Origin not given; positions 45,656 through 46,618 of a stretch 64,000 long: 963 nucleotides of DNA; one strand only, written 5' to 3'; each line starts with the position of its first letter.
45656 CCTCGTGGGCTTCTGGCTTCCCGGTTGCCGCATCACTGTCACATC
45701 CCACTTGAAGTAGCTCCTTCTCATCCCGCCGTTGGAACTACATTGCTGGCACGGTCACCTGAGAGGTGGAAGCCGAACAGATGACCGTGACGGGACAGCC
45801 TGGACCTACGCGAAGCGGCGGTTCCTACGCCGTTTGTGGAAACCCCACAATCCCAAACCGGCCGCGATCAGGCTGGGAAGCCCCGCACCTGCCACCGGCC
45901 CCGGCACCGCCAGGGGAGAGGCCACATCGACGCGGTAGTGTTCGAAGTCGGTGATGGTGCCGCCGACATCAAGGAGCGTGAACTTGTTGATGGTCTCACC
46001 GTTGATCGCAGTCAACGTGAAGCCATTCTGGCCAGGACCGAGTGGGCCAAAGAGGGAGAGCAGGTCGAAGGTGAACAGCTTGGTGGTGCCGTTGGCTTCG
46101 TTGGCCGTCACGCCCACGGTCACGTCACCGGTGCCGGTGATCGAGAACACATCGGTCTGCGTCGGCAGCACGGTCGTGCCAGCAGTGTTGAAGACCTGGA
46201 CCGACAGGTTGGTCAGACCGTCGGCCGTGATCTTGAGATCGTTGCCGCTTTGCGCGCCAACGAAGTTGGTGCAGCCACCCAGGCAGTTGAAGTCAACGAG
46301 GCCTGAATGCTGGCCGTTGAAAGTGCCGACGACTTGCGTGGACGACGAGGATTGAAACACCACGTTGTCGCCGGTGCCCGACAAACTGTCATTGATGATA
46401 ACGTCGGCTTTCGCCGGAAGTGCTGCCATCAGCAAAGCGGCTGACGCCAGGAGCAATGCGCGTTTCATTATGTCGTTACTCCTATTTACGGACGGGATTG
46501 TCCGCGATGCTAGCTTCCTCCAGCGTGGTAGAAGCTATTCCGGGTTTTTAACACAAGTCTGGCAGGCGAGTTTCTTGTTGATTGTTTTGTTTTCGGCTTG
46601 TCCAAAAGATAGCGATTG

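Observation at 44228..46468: Two phage-encoded secreted proteins with PEP-CTERM-like (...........) sorting signals and no sortase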

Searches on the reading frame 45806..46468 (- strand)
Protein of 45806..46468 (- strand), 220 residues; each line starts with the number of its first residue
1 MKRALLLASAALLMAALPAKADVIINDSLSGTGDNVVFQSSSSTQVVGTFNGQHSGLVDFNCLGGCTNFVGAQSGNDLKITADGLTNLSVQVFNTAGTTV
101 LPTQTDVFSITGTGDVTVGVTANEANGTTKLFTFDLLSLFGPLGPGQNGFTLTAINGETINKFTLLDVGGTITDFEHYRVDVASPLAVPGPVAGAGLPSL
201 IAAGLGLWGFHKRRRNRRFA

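Call 3: search_protein_families(library=ncbifam, proteins=[window:45806-46468:-], max_evalue=10)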
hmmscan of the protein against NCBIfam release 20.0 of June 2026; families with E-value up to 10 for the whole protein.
window:45806-46468:- (220 aa): 1 family
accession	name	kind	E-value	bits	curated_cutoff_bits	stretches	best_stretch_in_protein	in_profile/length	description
TIGR04174.1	IPTL_CTERM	subfamily_domain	6.7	7.1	20.5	1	202-215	13-26/27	IPTL-CTERM sorting domain-containing protein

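Call 4: search_protein_families(library=pfam, proteins=[window:45806-46468:-], max_evalue=10)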
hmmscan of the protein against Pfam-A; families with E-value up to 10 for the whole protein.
window:45806-46468:- (220 aa): 2 families
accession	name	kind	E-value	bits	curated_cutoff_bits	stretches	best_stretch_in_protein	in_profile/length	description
PF21602.3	GldM_3rd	-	0.026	15.2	25.2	1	72-130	14-73/82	GldM third domain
PF04151.21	PPC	-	0.32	12.4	25.9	2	70-99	8-37/70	Bacterial pre-peptidase C-terminal domain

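Call 11: search_dna_similar(collection=phages, query=window:45806-46468:-, mode=protein, max_evalue=1, max_rows=20)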
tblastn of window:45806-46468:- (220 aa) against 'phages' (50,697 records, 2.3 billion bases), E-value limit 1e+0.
No match.

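Call 13: find_homologous_proteins(query=window:45806-46468:-, max_evalue=0.01)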
Query window:45806-46468:- (220 aa): 267 proteins with E <= 0.01 among 2363 candidates; the best 120 are listed.
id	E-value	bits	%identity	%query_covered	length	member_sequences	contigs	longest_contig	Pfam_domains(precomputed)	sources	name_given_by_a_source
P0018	3.3e-137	473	100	100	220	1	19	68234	-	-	-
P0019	7.6e-102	357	78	100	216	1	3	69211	-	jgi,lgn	-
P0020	8.6e-101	354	85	90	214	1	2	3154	-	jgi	jgi:hypothetical protein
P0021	2.3e-100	353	77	99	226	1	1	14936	-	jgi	jgi:hypothetical protein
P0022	3.1e-100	352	78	92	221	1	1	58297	-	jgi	jgi:hypothetical protein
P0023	9.5e-100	351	76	99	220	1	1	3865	-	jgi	jgi:hypothetical protein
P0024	3.1e-99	349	74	99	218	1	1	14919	-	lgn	-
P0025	3.1e-99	349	75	99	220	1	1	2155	-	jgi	jgi:hypothetical protein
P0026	4.7e-99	348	77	98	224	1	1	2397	-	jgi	jgi:hypothetical protein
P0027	5.7e-99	348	75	89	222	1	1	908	-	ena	-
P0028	2.6e-98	346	74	99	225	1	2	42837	-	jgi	jgi:hypothetical protein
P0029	1.0e-96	341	75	100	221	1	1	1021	-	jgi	-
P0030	5.1e-96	338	73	99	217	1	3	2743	-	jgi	jgi:hypothetical protein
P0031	2.8e-95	336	76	99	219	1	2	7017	-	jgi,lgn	jgi:hypothetical protein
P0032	2.9e-94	333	74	99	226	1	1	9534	-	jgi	jgi:hypothetical protein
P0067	1.6e-85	304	73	91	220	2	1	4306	PF07589.17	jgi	jgi:PEP-CTERM motif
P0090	1.8e-77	278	68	98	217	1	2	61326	PF07589.17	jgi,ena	-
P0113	1.6e-70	255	60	100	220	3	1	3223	-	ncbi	-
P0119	4.4e-69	250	60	99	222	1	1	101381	-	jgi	jgi:hypothetical protein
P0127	4.6e-67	244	65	78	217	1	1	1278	-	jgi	jgi:MYXO-CTERM domain-containing protein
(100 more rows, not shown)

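Call 16: find_encoding_contigs(protein=P0113, flank=10000, max_places=4)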
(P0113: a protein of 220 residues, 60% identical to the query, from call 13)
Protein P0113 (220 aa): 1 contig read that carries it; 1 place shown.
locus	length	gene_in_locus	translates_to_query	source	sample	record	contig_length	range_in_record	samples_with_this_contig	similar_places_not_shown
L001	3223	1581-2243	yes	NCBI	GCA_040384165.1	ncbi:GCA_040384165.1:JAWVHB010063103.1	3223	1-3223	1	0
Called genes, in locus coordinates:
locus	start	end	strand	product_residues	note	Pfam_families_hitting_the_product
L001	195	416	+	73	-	-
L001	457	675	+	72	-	-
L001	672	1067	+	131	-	-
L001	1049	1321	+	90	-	-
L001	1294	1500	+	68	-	-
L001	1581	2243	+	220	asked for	-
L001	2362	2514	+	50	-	-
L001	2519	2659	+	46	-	-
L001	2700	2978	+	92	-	-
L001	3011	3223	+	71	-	?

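Call 17: find_encoding_contigs(protein=P0119, flank=10000, max_places=3)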
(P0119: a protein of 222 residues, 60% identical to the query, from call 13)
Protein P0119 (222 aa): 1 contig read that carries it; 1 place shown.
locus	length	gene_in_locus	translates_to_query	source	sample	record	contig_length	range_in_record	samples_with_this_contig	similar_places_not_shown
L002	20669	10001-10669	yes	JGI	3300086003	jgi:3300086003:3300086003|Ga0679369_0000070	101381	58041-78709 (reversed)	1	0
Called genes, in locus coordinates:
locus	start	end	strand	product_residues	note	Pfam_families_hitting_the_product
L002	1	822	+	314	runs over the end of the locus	PF09588:YqaJ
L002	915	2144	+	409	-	PF03837:RecT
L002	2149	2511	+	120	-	-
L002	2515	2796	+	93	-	-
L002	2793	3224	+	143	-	-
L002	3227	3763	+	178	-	-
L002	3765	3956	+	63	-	-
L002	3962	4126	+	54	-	-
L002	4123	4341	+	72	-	-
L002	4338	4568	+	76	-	-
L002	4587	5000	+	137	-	-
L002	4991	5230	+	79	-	-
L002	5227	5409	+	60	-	PF13560:HTH_31, PF12844:HTH_19 (weak), PF01381:HTH_3, PF13443:HTH_26 (weak)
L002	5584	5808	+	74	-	-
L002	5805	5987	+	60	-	-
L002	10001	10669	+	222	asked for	-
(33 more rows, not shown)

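Call 19: find_related_loci(query=A1, collection=genome_contigs, flank=10000)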
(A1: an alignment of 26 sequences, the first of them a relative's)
Query A1 (220 aa) in genome_contigs; peptide patterns used: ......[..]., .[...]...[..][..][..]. (x = any residue, [..] = any of these).
154 stretches matched a pattern; 4 encode a relative of the query (tblastn E <= 1e-3); 4 distinct loci.
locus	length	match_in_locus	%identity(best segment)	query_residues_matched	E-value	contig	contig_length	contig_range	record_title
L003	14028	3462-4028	52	18-218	2e-54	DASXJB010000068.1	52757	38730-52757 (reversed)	MAG TPA_asm: Xanthobacteraceae bacterium isolate SMAG_U5237 k141_708860, whole genome shotgun sequence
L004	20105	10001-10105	57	164-198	4e-5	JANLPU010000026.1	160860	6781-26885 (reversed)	MAG: Hyphomicrobium sp. isolate OTE_38_metabat_307 OTE_38_k141_2542121, whole genome shotgun sequence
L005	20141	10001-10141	45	164-197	4e-5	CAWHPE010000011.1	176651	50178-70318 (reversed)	MAG: uncultured Alphaproteobacteria bacterium isolate MFD04716.bin.3.391 genome assembly, contig: contig_73661, whole ge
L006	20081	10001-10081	64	160-187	4e-5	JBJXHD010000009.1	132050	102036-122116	MAG: Hyphomicrobium sp. isolate F1F2.bin.119 k127_9249815, whole genome shotgun sequence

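Call 20: find_related_loci(query=A1, collection=viral_contigs, flank=10000)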
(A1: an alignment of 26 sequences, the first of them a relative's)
Query A1 (220 aa) in viral_contigs; peptide patterns used: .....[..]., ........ (x = any residue, [..] = any of these).
169 stretches matched a pattern; 87 encode a relative of the query (tblastn E <= 1e-3); the best 80 are kept; 79 distinct loci.
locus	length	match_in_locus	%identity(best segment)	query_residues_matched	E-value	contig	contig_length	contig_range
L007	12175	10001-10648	78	1-220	8e-107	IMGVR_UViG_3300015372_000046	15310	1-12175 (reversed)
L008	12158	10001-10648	78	1-220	8e-107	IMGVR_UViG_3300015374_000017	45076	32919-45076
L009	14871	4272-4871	75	19-217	3e-93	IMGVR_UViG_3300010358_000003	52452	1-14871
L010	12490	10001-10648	67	3-217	3e-89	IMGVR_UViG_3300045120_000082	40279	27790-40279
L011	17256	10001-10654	68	1-220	1e-88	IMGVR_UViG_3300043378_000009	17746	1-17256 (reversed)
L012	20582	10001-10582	71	17-211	3e-86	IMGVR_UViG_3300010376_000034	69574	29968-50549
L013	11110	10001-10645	66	1-217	4e-82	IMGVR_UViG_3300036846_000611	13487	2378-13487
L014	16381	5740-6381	61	1-220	1e-74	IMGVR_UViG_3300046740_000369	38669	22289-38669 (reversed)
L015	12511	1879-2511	61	3-217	2e-74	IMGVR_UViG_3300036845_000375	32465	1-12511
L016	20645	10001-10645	64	1-220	3e-73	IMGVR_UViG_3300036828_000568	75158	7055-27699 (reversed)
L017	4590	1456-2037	64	18-216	3e-70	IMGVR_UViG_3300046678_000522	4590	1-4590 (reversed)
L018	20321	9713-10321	62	8-215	3e-70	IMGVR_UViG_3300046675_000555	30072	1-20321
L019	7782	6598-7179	64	18-216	3e-70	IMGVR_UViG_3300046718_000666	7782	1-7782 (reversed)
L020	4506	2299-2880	64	18-216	3e-70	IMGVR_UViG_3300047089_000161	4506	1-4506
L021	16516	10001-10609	62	8-215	3e-70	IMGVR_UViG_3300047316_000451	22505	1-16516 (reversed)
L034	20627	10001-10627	59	1-217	7e-61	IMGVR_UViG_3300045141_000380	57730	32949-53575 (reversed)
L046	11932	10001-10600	53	6-215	9e-54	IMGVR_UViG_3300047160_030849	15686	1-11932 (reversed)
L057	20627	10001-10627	47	1-216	8e-48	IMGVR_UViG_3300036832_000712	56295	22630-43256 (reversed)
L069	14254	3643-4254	47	1-220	9e-41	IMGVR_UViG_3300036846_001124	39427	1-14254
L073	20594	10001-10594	44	1-214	8e-39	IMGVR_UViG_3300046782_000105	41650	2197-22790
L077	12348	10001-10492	48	22-191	3e-36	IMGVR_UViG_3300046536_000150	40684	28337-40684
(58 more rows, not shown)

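Call 24: search_protein_families(library=ncbifam, proteins=[P0090, P0113, P0067, P0127, L003:3414-4058:+, P0019], max_evalue=10)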
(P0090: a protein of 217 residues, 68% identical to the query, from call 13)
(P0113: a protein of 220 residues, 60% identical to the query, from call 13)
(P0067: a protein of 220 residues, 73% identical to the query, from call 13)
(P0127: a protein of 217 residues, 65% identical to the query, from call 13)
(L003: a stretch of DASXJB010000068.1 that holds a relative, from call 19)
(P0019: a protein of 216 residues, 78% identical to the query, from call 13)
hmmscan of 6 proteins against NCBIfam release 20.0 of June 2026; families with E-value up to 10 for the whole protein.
P0090 (217 aa): 15 families
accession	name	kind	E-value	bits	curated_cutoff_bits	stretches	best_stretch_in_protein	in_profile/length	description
NF035944.1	PEPxxWA-CTERM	domain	8.5e-09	35.2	35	1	187-210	1-23/24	PEPxxWA-CTERM sorting domain-containing protein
NF038126.1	PEP_CTERM_FxDxF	subfamily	6.3e-08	33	50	1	102-210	45-165/165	FxDxF family PEP-CTERM protein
NF038129.1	PEP_NF038129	equivalog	4.6e-07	29.9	65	1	175-209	157-193/194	NF038129 family PEP-CTERM protein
NF033554.9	floc_PepA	equivalog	2e-06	27.8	80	2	69-210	136-260/261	flocculation-associated PEP-CTERM protein PepA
NF041538.1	PEP_EDSA_1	subfamily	4.1e-05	23.4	100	1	69-211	159-306/307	EDSAP-1 family PEP-CTERM protein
TIGR02595.1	PEP_CTERM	domain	5.8e-05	23.6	16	1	187-212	1-23/24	PEP-CTERM sorting domain-containing protein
NF038120.1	PEP_CTERM_QFxxD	subfamily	8.8e-05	22.5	80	1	47-206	45-212/215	NF038120 family PEP-CTERM protein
NF038124.1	PEP_CTERM_TLD_A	exception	9.7e-05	22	100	1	171-211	199-235/235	PEP_CTERM-anchored TLD domain-containing protein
NF038119.1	PEP_CTERM_MHFG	equivalog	0.00014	22.3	100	1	179-210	228-259/260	MHFG family PEP-CTERM protein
NF038118.1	PEP_CTERM_CCXG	equivalog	0.0002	21.1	90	1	180-210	168-199/199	CCXG family PEP-CTERM protein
NF038125.1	PEP_CTERM_THxN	subfamily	0.0013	18.3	85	1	173-209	209-245/246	THxN family PEP-CTERM protein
NF033947.0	PEP-cistern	hypoth_equivalog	0.0034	17.2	60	1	181-208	167-194/195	cistern family PEP-CTERM protein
NF041927.1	Xrt_dep_XDP1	equivalog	0.017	15.1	125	1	184-208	216-240/242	exosortase-dependent surface protein XDP1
NF033207.2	midcut_by_XrtH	subfamily_domain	0.036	14.1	45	1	182-212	32-62/175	midcut-by-XrtH protein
TIGR03901.2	MYXO-CTERM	domain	0.041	14.3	20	1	187-212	9-34/34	MYXO-CTERM sorting domain-containing protein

P0113 (220 aa): 13 families
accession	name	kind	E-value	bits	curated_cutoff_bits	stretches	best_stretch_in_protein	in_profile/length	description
NF035944.1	PEPxxWA-CTERM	domain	1e-07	31.7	35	1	189-206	1-18/24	PEPxxWA-CTERM sorting domain-containing protein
NF038126.1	PEP_CTERM_FxDxF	subfamily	9e-05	22.8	50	1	91-211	36-163/165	FxDxF family PEP-CTERM protein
NF041927.1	Xrt_dep_XDP1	equivalog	0.00026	21.1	125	1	156-211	195-241/242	exosortase-dependent surface protein XDP1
NF033554.9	floc_PepA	equivalog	0.00052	19.9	80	1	104-212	156-260/261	flocculation-associated PEP-CTERM protein PepA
NF038119.1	PEP_CTERM_MHFG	equivalog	0.0019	18.6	100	1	181-207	228-254/260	MHFG family PEP-CTERM protein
NF038124.1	PEP_CTERM_TLD_A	exception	0.0019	17.8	100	1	153-210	182-232/235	PEP_CTERM-anchored TLD domain-containing protein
TIGR02595.1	PEP_CTERM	domain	0.0023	18.6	16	1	189-211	1-20/24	PEP-CTERM sorting domain-containing protein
NF038120.1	PEP_CTERM_QFxxD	subfamily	0.0029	17.5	80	1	186-206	190-210/215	NF038120 family PEP-CTERM protein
NF033947.0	PEP-cistern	hypoth_equivalog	0.0086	15.8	60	1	182-207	166-191/195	cistern family PEP-CTERM protein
NF038118.1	PEP_CTERM_CCXG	equivalog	0.01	15.5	90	1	182-207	169-194/199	CCXG family PEP-CTERM protein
NF038125.1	PEP_CTERM_THxN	subfamily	0.016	14.8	85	1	129-209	169-243/246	THxN family PEP-CTERM protein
NF038129.1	PEP_NF038129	equivalog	0.057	13.2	65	1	161-207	143-189/194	NF038129 family PEP-CTERM protein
NF045558.1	StsA_sacti_RiPP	equivalog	0.1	12.6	42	1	59-78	18-37/38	StsA family sactipeptide RiPP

P0067 (220 aa): 15 families
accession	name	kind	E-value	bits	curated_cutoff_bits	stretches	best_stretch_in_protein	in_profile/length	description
NF035944.1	PEPxxWA-CTERM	domain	9.3e-10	38.3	35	1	189-212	1-23/24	PEPxxWA-CTERM sorting domain-containing protein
NF038126.1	PEP_CTERM_FxDxF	subfamily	2.5e-09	37.6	50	1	83-212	25-165/165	FxDxF family PEP-CTERM protein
NF038129.1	PEP_NF038129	equivalog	8.7e-06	25.7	65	1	175-212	157-194/194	NF038129 family PEP-CTERM protein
NF038124.1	PEP_CTERM_TLD_A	exception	6.8e-05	22.5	100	1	172-213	199-235/235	PEP_CTERM-anchored TLD domain-containing protein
NF038120.1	PEP_CTERM_QFxxD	subfamily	7.4e-05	22.7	80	1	52-213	51-215/215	NF038120 family PEP-CTERM protein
TIGR02595.1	PEP_CTERM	domain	9.5e-05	23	16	1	189-214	1-24/24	PEP-CTERM sorting domain-containing protein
NF038119.1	PEP_CTERM_MHFG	equivalog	0.00027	21.3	100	1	181-213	228-260/260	MHFG family PEP-CTERM protein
NF033947.0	PEP-cistern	hypoth_equivalog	0.0005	19.9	60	1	183-210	167-194/195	cistern family PEP-CTERM protein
NF038118.1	PEP_CTERM_CCXG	equivalog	0.0042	16.8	90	1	183-212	173-199/199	CCXG family PEP-CTERM protein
NF033554.9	floc_PepA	equivalog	0.0054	16.6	80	1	82-212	140-260/261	flocculation-associated PEP-CTERM protein PepA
NF041538.1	PEP_EDSA_1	subfamily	0.0071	16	100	1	73-212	163-305/307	EDSAP-1 family PEP-CTERM protein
NF038125.1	PEP_CTERM_THxN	subfamily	0.0076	15.8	85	1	180-211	216-245/246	THxN family PEP-CTERM protein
TIGR03901.2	MYXO-CTERM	domain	0.015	15.7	20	1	189-214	9-34/34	MYXO-CTERM sorting domain-containing protein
NF041927.1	Xrt_dep_XDP1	equivalog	0.064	13.2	125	1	184-210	214-240/242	exosortase-dependent surface protein XDP1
NF050142.1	PG1828_fam_lipo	equivalog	0.21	12.3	50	1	1-17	1-17/59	PG1828 family lipoprotein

P0127 (217 aa): 13 families
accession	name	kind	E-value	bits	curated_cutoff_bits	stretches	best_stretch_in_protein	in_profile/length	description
NF035944.1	PEPxxWA-CTERM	domain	3e-08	33.4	35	1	184-208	1-24/24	PEPxxWA-CTERM sorting domain-containing protein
NF038126.1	PEP_CTERM_FxDxF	subfamily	1e-06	29.1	50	1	149-207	106-165/165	FxDxF family PEP-CTERM protein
NF033554.9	floc_PepA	equivalog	2.4e-05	24.3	80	2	109-207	160-260/261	flocculation-associated PEP-CTERM protein PepA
NF038129.1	PEP_NF038129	equivalog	8.9e-05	22.4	65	1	125-207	117-193/194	NF038129 family PEP-CTERM protein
NF038119.1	PEP_CTERM_MHFG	equivalog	0.00017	22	100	1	175-208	227-259/260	MHFG family PEP-CTERM protein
NF038120.1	PEP_CTERM_QFxxD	subfamily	0.00051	20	80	1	58-209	60-215/215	NF038120 family PEP-CTERM protein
NF038124.1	PEP_CTERM_TLD_A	exception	0.0034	17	100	1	172-208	203-234/235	PEP_CTERM-anchored TLD domain-containing protein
TIGR02595.1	PEP_CTERM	domain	0.008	17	16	1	184-209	1-23/24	PEP-CTERM sorting domain-containing protein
NF033207.2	midcut_by_XrtH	subfamily_domain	0.04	14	45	1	179-211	32-65/175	midcut-by-XrtH protein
NF038130.1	PEP_NF038130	equivalog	0.057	13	60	1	175-208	251-283/283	NF038130 family PEP-CTERM protein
NF038118.1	PEP_CTERM_CCXG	equivalog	0.072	12.8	90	1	178-206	170-198/199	CCXG family PEP-CTERM protein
TIGR01167.1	LPXTG_anchor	domain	0.56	11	15.9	1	188-210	9-33/34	LPXTG cell wall anchor domain-containing protein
NF041538.1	PEP_EDSA_1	subfamily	0.84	9.2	100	1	178-207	279-305/307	EDSAP-1 family PEP-CTERM protein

L003:3414-4058:+ (214 aa): 2 families
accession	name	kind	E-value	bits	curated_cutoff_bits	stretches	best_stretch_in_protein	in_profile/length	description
TIGR03370.1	VPLPA-CTERM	domain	3.3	7.8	25.35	1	180-196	2-18/25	VPLPA-CTERM sorting domain-containing protein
NF038126.1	PEP_CTERM_FxDxF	subfamily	8.2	6.6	50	0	89-202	69-165/165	FxDxF family PEP-CTERM protein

P0019 (216 aa): 2 families
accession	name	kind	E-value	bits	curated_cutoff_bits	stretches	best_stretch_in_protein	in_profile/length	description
NF051874.1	PVV_CTERM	equivalog_domain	0.078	12.8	27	1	192-213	13-34/38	PVV-CTERM domain-containing choice-of-anchor G protein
TIGR03901.2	MYXO-CTERM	domain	0.18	12.2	20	1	182-212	8-33/34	MYXO-CTERM sorting domain-containing protein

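Call 53: predict_structure(alignment_id=A1)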
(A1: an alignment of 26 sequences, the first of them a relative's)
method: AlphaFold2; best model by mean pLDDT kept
length: 220 residues; sequences in the alignment: 26
mean_pLDDT: 80.1   pTM: 0.69
mean pLDDT of the five models: 80.1, 79.4, 78.8, 78.6, 76.2
residues with pLDDT >= 90: 67; 70-90: 99; 50-70: 51; < 50: 3
segments of 3 or more residues with pLDDT < 50: none
pLDDT, mean of each block of 10 residues (from residue 1): 67 61 88 84 83 88 71 58 71 92 93 90 88 92 86 92 87 85 69 56 81 79
secondary structure, 60 per line:
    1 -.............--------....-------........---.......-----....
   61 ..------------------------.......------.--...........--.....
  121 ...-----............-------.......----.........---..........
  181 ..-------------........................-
elements in order: H2-14 E23-26 E34-41 E45-51 E57-62 E87-93 E103-113 E116-123 E129-135 H136-140 E148-154 E159-167 E171-182 H196-219

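Call 60: fold_search(model_id=the predicted structure, library=pdb)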
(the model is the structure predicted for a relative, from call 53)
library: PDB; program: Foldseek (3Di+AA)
matches with E <= 10: 500; with E <= 0.001: 41
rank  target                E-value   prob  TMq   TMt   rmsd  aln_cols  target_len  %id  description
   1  9cyn_A                1.1e-05  0.99  0.26  0.26  12.8       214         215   13  Flagellar filament sheath protein FlaA1 (released 2026-03-18)
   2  9cyn_C                2.4e-05  1.00  0.27  0.28  12.2       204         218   10  Flagellar filament sheath protein FlaA1 (released 2026-03-18)
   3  9cyn_B                1.3e-04  0.98  0.27  0.28  11.7       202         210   12  Flagellar filament sheath protein FlaA1 (released 2026-03-18)
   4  1w8z_B                2.3e-04  0.99  0.28  0.39   8.7       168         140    8  CBM29-2 mutant K85A: Probing the Mechanism of Ligand Recognition by Family 29 Carbohydrate Binding Modules (released 2005-03-22)
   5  1w90_B                2.5e-04  0.97  0.26  0.37  10.6       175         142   10  CBM29-2 mutant D114A: Probing the Mechanism of Ligand Recognition by Family 29 Carbohydrate Binding Modules (released 2005-03-18)
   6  1w8z_A                2.8e-04  0.97  0.26  0.36  11.3       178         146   11  CBM29-2 mutant K85A: Probing the Mechanism of Ligand Recognition by Family 29 Carbohydrate Binding Modules (released 2005-03-22)
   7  1gwm_A                3.2e-04  0.96  0.27  0.35  11.8       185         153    8  Carbohydrate binding module family29 complexed with glucohexaose (released 2003-03-20)
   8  4bj0_A                3.2e-04  0.89  0.24  0.30  12.6       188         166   11  Xyloglucan binding module (CBM4-2 X2-L110F) in complex with branched xyloses (released 2014-04-23)
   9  4uap_B                3.2e-04  0.82  0.22  0.30  12.8       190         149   12  X-ray structure of GH31 CBM32-2 bound to GalNAc (released 2015-10-07)
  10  1gwk_A                3.4e-04  0.97  0.26  0.38  10.6       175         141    9  Carbohydrate binding module family29 (released 2003-03-20)
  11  1oh3_A                3.4e-04  0.98  0.26  0.37   9.6       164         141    9  E78R mutant of a carbohydrate binding module family 29 (released 2004-05-27)
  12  1gwl_A                3.8e-04  0.97  0.26  0.37   9.6       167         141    8  Carbohydrate binding module family29 complexed with mannohexaose (released 2003-03-20)
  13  1w90_A                4.0e-04  0.97  0.26  0.35   9.4       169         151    8  CBM29-2 mutant D114A: Probing the Mechanism of Ligand Recognition by Family 29 Carbohydrate Binding Modules (released 2005-03-18)
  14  9dtp_A                4.0e-04  0.96  0.24  0.10  13.1       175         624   13  GlfT2 from Nocardia brasiliensis (released 2025-10-08)
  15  1w8w_B                4.3e-04  0.97  0.26  0.37   9.6       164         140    9  CBM29-2 mutant Y46A: Probing the Mechanism of Ligand Recognition by Family 29 Carbohydrate Binding Modules (released 2005-03-22)
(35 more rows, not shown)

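Call 91: search_protein_families(library=phrogs, proteins=[window:45806-46468:-, P0090], max_evalue=0.01)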
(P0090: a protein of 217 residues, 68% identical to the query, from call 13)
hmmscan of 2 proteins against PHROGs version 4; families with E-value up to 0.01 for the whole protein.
window:45806-46468:- (220 aa): 1 family
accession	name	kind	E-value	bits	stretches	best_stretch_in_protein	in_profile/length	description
phrog_22136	-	tail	0.0063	17.7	0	99-161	30-90/135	minor tail protein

P0090 (217 aa): 0 families

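Call 101: find_encoding_contigs(protein=P0090, flank=10000, max_places=2)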
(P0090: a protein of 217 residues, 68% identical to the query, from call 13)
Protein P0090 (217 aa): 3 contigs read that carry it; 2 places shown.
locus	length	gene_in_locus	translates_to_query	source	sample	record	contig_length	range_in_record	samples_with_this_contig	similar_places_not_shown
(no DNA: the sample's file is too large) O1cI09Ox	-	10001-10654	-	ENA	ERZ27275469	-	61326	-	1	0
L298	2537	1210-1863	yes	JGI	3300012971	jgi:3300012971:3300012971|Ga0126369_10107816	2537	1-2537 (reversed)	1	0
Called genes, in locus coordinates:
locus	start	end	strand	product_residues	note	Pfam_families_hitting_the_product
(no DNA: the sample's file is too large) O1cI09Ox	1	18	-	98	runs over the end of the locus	-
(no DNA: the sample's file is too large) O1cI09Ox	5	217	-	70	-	-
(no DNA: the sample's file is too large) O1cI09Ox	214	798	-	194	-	PF05063:MT-A70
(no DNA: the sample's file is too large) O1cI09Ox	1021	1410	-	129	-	-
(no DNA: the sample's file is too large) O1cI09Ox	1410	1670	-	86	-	PF14549:P22_Cro, PF15943:YdaS_toxin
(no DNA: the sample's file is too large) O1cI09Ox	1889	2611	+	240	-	-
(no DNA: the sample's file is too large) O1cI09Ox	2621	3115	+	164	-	-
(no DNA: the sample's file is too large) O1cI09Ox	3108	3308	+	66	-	-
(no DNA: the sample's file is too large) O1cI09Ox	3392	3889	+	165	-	-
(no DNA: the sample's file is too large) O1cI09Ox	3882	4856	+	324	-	PF09588:YqaJ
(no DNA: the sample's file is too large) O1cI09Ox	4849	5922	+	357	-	-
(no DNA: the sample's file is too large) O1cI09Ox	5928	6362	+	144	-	-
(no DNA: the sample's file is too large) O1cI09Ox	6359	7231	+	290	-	-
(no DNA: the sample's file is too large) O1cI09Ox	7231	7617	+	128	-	-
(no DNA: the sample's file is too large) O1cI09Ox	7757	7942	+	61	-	-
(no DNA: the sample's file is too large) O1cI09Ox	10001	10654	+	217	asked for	PF07589:PEP_exosort_dom (weak)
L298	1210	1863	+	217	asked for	PF07589:PEP_exosort_dom (weak)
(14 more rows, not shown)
